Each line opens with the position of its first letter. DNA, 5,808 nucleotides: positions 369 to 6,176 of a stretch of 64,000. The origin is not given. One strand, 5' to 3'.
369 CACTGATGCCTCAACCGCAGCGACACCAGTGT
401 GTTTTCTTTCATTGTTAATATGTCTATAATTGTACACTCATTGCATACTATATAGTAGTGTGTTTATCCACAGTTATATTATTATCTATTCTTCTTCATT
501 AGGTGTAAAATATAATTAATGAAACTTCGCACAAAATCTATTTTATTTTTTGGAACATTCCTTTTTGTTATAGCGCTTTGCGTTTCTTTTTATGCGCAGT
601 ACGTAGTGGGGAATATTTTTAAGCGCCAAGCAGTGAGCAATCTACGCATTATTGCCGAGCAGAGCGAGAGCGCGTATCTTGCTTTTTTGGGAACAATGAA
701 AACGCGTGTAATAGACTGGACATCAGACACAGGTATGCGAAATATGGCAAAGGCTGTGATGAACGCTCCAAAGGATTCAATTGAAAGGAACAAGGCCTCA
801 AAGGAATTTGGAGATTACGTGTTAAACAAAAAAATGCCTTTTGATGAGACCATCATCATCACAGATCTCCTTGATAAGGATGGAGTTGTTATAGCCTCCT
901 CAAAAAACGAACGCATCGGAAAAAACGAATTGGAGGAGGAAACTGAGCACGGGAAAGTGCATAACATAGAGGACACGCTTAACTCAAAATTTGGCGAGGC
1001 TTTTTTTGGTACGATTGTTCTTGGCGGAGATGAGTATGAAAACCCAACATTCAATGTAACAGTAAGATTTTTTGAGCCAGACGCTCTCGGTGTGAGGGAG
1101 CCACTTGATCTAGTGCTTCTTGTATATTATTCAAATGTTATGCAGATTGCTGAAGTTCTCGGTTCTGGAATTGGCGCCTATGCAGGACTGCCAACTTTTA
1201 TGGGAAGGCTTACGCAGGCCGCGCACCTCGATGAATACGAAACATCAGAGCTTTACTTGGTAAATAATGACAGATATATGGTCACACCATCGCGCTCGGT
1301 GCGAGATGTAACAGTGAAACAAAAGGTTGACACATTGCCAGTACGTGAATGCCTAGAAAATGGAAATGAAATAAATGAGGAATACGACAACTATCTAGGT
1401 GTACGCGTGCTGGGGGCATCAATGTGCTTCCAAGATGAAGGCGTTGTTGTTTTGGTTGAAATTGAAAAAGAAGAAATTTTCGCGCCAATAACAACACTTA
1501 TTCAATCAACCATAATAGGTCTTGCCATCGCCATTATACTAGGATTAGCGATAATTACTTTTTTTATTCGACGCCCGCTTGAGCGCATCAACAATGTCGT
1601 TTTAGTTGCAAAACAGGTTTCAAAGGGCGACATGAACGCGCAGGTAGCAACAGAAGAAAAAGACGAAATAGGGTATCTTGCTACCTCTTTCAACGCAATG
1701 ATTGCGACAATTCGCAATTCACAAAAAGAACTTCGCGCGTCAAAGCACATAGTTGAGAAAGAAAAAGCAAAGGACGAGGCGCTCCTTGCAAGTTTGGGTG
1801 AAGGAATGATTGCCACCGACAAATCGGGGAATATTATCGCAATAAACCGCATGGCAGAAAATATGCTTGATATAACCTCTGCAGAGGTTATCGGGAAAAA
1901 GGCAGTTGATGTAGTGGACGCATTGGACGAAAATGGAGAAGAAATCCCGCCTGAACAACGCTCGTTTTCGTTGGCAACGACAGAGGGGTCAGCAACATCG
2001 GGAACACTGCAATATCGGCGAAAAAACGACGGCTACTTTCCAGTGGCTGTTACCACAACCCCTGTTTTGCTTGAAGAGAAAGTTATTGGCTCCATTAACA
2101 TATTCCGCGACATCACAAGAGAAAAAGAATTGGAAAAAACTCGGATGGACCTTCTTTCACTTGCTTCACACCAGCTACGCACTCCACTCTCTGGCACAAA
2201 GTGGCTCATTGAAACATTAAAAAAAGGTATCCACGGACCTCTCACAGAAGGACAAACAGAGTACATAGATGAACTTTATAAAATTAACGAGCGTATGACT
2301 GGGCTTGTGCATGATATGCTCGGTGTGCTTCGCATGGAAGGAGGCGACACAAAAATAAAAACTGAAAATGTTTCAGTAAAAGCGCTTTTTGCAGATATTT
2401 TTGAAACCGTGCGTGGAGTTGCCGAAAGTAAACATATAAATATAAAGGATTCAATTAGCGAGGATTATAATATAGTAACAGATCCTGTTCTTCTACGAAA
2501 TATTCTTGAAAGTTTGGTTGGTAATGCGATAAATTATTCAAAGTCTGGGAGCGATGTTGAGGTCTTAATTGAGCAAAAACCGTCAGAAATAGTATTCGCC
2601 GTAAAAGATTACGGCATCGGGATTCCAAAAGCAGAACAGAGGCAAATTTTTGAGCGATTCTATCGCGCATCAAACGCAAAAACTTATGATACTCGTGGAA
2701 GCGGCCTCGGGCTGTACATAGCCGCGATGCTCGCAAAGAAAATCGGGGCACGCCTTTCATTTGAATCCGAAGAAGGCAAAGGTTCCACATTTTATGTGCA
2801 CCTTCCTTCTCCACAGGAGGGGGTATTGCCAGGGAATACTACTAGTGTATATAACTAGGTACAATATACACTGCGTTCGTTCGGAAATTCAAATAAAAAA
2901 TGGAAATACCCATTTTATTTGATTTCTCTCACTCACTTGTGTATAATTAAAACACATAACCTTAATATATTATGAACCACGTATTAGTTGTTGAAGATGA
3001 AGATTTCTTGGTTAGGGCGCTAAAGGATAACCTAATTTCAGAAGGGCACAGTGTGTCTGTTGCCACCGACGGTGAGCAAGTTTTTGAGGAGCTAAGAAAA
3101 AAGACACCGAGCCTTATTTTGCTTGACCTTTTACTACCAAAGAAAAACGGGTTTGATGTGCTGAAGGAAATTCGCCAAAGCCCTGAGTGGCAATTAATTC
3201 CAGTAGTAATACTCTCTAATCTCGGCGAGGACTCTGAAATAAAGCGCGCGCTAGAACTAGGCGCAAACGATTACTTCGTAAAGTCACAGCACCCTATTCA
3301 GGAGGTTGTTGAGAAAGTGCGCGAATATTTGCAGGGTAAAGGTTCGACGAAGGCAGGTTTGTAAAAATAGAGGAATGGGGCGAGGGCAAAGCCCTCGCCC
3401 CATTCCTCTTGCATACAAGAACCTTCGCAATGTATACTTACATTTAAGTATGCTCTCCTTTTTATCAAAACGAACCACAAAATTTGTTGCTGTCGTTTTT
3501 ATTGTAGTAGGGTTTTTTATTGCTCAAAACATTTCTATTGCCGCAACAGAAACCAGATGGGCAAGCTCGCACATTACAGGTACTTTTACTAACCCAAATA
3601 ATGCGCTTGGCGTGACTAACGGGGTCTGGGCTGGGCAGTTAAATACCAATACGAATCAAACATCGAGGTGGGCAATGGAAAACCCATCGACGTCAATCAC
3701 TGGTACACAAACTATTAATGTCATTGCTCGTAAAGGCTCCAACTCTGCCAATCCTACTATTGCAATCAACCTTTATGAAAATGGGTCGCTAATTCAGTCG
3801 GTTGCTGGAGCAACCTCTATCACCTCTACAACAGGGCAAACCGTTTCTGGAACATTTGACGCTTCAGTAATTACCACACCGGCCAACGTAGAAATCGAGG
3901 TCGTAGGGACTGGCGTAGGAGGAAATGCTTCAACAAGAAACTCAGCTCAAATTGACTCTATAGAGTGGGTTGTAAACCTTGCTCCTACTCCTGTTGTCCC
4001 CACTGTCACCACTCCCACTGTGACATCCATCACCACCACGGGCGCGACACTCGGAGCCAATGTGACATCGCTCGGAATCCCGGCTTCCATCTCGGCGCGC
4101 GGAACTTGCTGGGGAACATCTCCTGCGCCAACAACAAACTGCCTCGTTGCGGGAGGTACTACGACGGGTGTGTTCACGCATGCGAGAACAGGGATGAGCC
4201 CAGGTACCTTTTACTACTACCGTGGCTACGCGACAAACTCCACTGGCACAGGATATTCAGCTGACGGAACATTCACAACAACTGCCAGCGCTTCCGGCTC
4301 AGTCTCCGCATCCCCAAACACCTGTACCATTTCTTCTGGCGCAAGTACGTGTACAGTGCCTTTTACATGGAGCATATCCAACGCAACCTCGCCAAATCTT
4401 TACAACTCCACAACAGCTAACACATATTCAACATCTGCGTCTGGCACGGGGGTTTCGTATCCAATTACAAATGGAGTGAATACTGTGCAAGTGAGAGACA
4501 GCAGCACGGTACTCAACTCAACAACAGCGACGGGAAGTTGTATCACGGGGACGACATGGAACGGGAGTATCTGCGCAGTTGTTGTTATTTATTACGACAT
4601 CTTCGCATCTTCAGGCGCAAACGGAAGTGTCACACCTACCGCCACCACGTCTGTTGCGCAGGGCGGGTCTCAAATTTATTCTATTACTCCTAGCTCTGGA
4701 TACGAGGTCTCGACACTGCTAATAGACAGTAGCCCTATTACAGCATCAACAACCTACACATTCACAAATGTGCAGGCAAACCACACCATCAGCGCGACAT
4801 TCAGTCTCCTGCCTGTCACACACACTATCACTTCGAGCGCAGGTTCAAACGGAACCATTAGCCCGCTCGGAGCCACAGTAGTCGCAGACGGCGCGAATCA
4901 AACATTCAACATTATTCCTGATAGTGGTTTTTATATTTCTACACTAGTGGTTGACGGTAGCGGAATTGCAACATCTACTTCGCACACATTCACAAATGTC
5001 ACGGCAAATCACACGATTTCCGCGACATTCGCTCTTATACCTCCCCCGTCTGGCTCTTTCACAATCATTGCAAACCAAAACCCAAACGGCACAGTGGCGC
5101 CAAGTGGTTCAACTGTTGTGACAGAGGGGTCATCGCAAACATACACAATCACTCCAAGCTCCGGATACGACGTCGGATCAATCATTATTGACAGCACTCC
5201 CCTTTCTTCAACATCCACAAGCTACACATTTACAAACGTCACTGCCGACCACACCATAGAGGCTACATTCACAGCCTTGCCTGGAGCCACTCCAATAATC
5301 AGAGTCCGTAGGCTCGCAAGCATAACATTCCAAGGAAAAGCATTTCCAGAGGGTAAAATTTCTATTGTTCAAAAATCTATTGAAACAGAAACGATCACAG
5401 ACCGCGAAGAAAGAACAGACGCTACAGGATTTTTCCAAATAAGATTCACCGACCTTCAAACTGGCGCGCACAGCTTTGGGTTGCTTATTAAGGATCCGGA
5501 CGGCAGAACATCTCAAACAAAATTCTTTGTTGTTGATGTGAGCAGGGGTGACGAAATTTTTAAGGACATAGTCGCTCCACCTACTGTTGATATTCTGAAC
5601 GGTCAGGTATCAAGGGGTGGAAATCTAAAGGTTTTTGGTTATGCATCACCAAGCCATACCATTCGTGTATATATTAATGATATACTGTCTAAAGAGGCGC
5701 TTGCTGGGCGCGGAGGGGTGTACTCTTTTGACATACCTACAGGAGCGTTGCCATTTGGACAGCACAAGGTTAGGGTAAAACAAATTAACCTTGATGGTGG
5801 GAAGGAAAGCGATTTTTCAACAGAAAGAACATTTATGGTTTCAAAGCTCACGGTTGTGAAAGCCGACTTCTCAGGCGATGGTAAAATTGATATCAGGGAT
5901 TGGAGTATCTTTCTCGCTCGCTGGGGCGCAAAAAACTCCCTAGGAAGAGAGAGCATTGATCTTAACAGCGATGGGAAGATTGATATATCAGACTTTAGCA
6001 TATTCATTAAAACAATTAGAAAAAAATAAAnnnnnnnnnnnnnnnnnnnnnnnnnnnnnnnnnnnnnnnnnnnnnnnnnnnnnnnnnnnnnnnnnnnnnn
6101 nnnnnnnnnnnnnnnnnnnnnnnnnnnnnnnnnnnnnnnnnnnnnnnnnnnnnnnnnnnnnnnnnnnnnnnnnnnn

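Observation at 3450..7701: Adjacent dockerin-bearing adhesin and membrane-anchored cohesin-like protein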

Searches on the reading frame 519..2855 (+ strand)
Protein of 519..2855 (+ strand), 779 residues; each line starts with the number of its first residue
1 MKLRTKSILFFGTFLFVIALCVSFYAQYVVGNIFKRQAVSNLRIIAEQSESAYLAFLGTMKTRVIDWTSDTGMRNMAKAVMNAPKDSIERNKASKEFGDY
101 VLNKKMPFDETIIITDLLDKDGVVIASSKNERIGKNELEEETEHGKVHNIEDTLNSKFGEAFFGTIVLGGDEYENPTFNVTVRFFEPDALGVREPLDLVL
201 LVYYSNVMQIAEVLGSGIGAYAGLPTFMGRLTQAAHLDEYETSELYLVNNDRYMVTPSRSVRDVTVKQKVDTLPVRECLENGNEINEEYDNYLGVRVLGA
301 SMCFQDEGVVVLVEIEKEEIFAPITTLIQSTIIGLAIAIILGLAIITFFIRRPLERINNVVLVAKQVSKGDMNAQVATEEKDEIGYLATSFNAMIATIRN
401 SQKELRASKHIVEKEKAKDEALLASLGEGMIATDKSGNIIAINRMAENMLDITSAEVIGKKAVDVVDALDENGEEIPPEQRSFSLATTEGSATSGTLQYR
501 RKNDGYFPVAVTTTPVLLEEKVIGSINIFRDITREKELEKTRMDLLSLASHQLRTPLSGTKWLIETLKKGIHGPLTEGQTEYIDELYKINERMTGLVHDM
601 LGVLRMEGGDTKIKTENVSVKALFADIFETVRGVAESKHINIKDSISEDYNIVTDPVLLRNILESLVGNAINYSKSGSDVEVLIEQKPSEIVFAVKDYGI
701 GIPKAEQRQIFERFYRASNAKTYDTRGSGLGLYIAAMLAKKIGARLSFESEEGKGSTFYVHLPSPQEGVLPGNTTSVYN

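Call 38: search_protein_families(library=pfam, proteins=[window:519-2855:+], max_evalue=0.001)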
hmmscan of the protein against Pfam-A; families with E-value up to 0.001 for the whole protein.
window:519-2855:+ (779 aa): 7 families
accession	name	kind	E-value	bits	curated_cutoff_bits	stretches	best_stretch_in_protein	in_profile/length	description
PF02518.31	HATPase_c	-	3.9e-26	92.1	26.4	1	655-765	2-110/111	Histidine kinase-, DNA gyrase B-, and HSP90-like ATPase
PF13426.13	PAS_9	-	2.6e-13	50.6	27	1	428-533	2-102/103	PAS domain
PF00512.31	HisKA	-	1.1e-10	41.8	26.9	1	543-608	3-65/66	His Kinase A (phospho-acceptor) domain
PF00989.32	PAS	-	4.8e-10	39.9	22.6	1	420-532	4-113/113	PAS fold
PF00672.30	HAMP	-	1e-07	32.6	25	1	350-399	3-52/53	HAMP domain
PF08448.16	PAS_4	-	2.4e-06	28.2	23.1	1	424-536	2-109/110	PAS fold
PF13581.12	HATPase_c_2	-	0.00069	20.1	27.4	0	667-747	40-113/127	Histidine kinase-like ATPase domain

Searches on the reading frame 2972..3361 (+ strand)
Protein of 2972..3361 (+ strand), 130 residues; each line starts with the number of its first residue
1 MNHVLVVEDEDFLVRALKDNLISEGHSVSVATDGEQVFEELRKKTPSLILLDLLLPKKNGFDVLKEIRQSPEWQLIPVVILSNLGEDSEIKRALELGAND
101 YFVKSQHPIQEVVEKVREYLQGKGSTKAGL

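Call 38: search_protein_families(library=pfam, proteins=[window:2972-3361:+], max_evalue=0.001)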
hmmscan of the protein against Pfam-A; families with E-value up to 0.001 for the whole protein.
window:2972-3361:+ (130 aa): 1 family
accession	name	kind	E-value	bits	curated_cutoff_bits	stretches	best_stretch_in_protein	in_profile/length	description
PF00072.30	Response_reg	-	1e-23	84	30.2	1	4-108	1-103/111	Response regulator receiver domain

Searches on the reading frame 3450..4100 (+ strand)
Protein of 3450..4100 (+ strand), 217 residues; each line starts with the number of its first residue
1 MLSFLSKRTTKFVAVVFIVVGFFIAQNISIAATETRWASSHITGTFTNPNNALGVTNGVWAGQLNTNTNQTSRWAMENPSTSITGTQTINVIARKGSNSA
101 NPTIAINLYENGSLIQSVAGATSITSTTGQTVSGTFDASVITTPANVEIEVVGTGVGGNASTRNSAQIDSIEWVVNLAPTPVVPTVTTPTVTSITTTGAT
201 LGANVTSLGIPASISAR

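Call 62: search_protein_families(library=pfam, proteins=[window:3450-4100:+], max_evalue=0.1)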
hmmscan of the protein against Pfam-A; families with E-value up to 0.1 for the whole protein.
window:3450-4100:+ (217 aa): 0 families

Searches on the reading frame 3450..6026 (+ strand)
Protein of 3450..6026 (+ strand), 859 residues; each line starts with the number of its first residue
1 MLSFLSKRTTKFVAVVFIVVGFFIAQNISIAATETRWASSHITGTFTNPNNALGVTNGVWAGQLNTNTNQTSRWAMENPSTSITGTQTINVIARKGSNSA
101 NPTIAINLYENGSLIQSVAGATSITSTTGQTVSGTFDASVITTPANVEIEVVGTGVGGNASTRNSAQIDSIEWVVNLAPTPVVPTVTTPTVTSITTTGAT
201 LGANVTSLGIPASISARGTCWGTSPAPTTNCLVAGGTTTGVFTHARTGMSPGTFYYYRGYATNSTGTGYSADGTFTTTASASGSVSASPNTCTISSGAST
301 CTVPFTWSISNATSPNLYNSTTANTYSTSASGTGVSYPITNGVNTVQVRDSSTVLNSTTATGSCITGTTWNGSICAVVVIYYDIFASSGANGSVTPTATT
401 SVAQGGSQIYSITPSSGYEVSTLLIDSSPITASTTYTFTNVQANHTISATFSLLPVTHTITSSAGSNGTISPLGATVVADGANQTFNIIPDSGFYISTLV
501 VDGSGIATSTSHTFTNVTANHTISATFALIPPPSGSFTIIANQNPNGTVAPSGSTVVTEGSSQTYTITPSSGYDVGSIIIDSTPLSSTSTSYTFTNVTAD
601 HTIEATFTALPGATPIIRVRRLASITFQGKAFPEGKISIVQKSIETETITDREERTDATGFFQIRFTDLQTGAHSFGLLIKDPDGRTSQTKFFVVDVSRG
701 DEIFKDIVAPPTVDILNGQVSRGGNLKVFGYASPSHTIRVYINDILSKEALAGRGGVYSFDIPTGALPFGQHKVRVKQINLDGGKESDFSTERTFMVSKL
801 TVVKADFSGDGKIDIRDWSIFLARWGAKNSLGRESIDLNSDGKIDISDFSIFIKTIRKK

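Call 5: search_protein_families(library=pfam, proteins=[window:3450-6026:+], max_evalue=1)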
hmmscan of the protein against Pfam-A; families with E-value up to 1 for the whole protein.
window:3450-6026:+ (859 aa): 7 families
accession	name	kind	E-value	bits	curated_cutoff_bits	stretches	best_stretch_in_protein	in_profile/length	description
PF18998.6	Flg_new_2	-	3.2e-15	56.3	23.6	3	458-530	1-72/73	Divergent InlB B-repeat domain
PF00404.24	Dockerin_1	-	1.5e-05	25.5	22.9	1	805-856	2-56/57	Dockerin type I domain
PF00036.39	EF-hand_1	-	0.0011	18.8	25.4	1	836-855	9-28/29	EF hand domain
PF13202.12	EF-hand_5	-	0.0066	16.3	25.9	1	835-850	7-22/25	EF hand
PF13499.12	EF-hand_7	-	0.0081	16.9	30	1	805-853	11-66/67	EF-hand domain pair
PF13405.12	EF-hand_6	-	0.055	13.7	25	0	835-854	8-27/30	EF-hand domain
PF13953.12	PapC_C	-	0.17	12.1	27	0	466-499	7-40/66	PapC C-terminal domain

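Call 6: search_protein_families(library=ncbifam, proteins=[window:3450-6026:+], max_evalue=1)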
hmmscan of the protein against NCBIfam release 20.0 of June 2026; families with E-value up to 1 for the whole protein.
window:3450-6026:+ (859 aa): 1 family
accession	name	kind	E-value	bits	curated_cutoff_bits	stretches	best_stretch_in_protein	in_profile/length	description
NF041540.1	dockerin_GC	domain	0.00014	22.2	29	1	805-854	3-61/67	GC-type dockerin domain-anchored protein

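Call 61: search_solved_structures(query=window:3450-6026:+, max_evalue=0.01)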
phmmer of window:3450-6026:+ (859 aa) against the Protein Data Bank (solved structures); distinct sequences matched with E-value up to 0.01: 1.
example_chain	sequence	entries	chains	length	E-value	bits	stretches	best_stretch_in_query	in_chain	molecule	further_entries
2jnk_A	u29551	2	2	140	0.01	17.3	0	778-851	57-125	Hyalurononglucosaminidase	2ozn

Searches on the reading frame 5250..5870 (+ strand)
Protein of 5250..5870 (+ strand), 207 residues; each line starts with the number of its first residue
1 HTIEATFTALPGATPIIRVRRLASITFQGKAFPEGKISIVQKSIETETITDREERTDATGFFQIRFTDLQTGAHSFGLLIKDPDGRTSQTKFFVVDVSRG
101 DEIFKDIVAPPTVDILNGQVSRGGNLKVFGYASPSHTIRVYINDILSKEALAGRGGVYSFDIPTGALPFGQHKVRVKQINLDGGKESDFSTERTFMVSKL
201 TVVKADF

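Call 62: search_protein_families(library=pfam, proteins=[window:5250-5870:+], max_evalue=0.1)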
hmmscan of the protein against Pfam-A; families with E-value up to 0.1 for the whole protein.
window:5250-5870:+ (207 aa): 5 families
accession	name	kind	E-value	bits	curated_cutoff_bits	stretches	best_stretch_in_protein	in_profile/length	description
PF17936.7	Big_6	-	0.00091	19.9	27.6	0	55-93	41-79/83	Bacterial Ig domain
PF19077.6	Big_13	-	0.003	18.4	27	0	26-96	30-101/102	Bacterial Ig-like domain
PF17957.7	Big_7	-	0.021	15.9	24.1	0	118-176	12-70/70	Bacterial Ig domain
PF02369.22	Big_1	-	0.069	13.7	34.9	0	39-92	40-92/93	Bacterial Ig-like domain (group 1)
PF09158.15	MotCF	-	0.095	13.2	25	0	106-158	35-86/103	Bacteriophage T4 MotA, C-terminal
